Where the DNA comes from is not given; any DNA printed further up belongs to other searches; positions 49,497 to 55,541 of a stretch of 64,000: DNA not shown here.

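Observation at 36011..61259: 25-kb envelope module: anchored subtilase, three giant surface proteins, a wHTH-STAND-TPR regulator and an MBL + three-pilin-like operon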

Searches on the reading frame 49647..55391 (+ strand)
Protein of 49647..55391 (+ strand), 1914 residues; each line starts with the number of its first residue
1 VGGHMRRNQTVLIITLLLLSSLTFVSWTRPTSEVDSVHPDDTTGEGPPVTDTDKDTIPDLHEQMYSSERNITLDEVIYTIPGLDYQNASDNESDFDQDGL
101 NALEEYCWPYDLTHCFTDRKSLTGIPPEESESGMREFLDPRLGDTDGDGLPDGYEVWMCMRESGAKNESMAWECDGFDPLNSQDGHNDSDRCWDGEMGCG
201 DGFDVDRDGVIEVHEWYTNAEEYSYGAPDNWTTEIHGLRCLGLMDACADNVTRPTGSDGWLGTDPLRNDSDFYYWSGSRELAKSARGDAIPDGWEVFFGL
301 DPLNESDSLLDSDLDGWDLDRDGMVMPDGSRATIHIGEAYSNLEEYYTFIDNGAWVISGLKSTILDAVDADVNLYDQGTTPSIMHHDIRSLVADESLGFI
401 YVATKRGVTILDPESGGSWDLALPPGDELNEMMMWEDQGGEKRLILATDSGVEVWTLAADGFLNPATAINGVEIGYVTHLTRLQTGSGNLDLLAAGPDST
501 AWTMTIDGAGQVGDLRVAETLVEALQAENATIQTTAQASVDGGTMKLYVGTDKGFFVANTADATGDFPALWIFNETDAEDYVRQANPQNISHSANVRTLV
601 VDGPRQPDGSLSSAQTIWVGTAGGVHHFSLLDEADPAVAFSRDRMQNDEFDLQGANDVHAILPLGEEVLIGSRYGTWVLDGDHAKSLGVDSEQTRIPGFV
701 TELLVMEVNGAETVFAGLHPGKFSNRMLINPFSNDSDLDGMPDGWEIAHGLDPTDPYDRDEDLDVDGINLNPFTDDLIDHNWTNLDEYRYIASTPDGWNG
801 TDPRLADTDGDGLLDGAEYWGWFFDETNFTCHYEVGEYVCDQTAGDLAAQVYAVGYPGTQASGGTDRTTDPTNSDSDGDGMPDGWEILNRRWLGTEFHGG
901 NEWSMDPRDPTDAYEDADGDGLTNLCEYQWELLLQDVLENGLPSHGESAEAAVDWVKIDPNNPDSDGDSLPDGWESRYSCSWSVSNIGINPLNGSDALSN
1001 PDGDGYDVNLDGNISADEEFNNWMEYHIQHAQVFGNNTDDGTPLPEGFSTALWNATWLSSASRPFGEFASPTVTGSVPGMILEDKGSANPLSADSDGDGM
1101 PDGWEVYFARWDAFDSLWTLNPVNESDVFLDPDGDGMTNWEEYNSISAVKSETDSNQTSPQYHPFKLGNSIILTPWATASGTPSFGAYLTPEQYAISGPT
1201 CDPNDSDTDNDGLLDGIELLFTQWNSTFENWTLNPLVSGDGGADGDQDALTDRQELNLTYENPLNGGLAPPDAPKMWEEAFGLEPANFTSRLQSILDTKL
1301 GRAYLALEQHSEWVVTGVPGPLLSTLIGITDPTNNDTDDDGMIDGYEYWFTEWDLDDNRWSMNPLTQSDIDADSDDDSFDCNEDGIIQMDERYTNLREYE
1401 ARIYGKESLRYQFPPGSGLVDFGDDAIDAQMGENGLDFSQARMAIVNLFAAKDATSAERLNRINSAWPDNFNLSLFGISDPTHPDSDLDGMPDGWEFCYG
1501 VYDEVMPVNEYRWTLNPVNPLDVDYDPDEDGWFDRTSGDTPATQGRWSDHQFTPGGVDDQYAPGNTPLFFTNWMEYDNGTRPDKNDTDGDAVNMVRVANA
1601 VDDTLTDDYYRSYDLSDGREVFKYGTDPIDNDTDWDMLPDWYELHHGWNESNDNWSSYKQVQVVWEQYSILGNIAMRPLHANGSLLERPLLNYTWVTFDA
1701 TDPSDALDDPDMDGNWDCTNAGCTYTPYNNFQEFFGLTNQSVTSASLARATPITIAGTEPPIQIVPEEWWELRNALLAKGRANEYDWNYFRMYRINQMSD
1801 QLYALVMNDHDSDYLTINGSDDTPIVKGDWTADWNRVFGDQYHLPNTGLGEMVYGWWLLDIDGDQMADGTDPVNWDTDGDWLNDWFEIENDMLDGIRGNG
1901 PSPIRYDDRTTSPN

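Call 7: search_protein_families(library=pfam, proteins=[window:49647-55391:+], max_evalue=0.01)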
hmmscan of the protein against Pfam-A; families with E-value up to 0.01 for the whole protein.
window:49647-55391:+ (1914 aa): 1 family
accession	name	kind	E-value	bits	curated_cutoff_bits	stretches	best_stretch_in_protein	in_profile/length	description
PF18884.5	TSP3_bac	-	2.4e-06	27.7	25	0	1094-1106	1-13/22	Bacterial TSP3 repeat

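Call 102: search_protein_families(library=pfam, proteins=[window:49647-55391:+], max_evalue=5)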
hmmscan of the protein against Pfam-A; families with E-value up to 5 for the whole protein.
window:49647-55391:+ (1914 aa): 2 families
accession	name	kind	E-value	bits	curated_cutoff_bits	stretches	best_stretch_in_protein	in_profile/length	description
PF18884.5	TSP3_bac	-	2.4e-06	27.7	25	7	1094-1106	1-13/22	Bacterial TSP3 repeat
PF13202.12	EF-hand_5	-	0.62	10.1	25.9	1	203-216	8-21/25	EF hand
